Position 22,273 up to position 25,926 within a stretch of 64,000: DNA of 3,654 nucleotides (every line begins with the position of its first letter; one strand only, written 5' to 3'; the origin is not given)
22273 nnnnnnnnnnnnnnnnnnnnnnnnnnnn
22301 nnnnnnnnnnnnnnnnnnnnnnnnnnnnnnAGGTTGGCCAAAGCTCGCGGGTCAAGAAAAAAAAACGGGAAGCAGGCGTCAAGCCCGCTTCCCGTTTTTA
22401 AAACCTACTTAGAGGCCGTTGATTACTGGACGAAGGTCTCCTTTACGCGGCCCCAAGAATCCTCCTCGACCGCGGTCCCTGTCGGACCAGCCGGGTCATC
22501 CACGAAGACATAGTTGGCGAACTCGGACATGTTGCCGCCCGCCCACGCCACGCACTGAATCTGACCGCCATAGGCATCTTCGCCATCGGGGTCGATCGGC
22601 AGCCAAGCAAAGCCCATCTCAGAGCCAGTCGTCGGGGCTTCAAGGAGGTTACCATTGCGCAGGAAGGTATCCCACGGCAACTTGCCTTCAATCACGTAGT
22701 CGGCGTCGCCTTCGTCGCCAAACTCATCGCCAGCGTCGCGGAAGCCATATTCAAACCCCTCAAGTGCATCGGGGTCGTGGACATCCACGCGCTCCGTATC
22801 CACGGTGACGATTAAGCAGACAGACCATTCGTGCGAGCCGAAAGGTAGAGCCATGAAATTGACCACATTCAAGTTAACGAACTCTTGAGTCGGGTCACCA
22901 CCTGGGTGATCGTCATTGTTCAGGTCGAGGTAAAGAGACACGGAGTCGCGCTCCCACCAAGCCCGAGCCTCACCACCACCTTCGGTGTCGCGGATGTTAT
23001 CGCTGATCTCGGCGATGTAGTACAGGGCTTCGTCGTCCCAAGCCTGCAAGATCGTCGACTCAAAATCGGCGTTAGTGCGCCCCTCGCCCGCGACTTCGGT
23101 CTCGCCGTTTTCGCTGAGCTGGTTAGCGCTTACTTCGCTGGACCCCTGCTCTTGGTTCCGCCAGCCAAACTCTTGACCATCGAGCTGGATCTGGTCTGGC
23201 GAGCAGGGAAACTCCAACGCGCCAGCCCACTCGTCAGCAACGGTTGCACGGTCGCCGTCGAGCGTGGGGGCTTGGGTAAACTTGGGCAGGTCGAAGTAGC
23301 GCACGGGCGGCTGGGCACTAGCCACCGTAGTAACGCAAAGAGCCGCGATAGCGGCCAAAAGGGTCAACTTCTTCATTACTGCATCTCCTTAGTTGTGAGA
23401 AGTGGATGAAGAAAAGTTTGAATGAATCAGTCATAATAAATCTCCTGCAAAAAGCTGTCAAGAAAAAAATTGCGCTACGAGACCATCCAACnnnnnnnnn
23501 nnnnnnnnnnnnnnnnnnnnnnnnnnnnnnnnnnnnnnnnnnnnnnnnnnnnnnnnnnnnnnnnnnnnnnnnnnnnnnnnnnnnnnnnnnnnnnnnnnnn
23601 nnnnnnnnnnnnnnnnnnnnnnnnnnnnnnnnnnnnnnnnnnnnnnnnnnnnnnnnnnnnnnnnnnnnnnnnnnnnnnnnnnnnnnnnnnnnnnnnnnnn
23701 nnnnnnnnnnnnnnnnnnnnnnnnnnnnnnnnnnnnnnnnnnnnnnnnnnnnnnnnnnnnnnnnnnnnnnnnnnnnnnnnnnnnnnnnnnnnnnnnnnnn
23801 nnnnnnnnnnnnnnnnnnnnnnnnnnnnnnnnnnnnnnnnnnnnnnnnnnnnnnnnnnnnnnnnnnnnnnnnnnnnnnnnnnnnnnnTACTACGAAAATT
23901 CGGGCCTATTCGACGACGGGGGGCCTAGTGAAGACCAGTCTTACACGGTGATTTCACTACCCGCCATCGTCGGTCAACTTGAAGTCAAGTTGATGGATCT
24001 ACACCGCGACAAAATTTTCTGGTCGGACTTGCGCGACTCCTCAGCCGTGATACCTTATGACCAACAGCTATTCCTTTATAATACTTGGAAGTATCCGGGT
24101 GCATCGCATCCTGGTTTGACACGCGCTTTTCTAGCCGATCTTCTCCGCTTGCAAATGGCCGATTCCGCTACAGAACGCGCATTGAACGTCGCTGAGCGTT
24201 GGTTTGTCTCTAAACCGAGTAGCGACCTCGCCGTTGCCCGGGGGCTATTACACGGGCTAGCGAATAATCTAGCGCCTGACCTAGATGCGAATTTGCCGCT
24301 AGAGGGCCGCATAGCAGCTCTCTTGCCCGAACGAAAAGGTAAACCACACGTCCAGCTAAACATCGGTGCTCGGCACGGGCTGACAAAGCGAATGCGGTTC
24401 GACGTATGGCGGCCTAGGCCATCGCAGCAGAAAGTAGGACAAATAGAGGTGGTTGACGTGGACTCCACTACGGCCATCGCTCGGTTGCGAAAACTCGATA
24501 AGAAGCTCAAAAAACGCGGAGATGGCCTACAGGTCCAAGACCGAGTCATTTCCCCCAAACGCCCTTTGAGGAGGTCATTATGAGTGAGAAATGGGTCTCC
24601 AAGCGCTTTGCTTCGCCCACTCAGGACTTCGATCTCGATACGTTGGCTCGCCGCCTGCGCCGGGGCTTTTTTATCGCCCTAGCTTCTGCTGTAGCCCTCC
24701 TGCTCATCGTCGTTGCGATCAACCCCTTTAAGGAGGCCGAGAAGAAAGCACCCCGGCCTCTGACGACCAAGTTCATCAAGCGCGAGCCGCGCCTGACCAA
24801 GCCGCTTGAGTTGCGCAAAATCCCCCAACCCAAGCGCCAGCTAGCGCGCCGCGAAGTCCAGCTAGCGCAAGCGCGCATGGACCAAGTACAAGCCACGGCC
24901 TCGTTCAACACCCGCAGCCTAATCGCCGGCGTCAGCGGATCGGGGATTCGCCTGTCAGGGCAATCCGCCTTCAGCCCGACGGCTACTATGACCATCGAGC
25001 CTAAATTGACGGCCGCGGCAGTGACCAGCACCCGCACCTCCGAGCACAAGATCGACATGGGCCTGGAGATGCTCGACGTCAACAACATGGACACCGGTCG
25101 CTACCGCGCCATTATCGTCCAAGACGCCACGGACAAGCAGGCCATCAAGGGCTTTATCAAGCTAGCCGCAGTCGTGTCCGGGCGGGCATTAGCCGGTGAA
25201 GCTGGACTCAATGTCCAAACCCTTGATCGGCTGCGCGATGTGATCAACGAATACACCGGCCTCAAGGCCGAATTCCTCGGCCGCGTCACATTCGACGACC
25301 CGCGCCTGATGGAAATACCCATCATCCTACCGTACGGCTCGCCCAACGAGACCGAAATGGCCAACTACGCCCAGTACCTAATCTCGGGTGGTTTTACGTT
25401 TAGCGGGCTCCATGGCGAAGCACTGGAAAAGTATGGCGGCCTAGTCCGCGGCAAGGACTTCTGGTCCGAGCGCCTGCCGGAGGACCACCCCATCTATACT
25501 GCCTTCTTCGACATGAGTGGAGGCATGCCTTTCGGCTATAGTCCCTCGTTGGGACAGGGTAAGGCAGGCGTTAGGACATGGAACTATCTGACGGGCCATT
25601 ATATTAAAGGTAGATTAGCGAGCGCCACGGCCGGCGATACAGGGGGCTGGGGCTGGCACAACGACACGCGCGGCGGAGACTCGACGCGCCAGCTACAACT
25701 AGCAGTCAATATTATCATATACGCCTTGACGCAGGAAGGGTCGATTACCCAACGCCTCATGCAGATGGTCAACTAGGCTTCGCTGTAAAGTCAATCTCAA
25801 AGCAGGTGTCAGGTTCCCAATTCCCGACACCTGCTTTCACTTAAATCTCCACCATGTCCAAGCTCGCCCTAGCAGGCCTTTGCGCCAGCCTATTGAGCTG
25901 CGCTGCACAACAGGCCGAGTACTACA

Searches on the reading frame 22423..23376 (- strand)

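Call 36: search_protein_families(library=pfam, proteins=[window:22423-23376:-], max_evalue=0.00001)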
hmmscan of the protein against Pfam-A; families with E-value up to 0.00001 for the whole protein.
window:22423-23376:- (317 aa): 1 family
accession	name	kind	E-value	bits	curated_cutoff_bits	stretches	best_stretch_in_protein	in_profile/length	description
PF06452.16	CBM9_1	-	2.1e-10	41.2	23.4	1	100-156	26-78/185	Carbohydrate family 9 binding domain-like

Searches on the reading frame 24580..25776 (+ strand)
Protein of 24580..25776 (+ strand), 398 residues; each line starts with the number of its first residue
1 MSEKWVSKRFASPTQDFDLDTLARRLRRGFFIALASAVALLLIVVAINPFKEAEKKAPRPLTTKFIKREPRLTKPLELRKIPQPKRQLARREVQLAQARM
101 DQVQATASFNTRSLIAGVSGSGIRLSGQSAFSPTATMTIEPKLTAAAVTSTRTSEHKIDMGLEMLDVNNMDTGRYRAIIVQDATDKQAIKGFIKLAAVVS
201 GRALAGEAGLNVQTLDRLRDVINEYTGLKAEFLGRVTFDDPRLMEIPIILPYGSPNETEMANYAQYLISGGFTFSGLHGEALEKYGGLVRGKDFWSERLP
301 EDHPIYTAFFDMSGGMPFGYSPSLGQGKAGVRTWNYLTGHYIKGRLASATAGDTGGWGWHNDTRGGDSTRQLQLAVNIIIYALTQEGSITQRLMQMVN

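Call 73: search_protein_families(library=pfam, proteins=[window:24580-25776:+], max_evalue=0.001)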
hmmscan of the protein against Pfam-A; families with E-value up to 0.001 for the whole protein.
window:24580-25776:+ (398 aa): 1 family
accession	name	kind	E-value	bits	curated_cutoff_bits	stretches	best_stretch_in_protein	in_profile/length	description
PF13709.12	DUF4159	-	5.3e-08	33.1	25.9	1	212-383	17-202/202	Domain of unknown function (DUF4159)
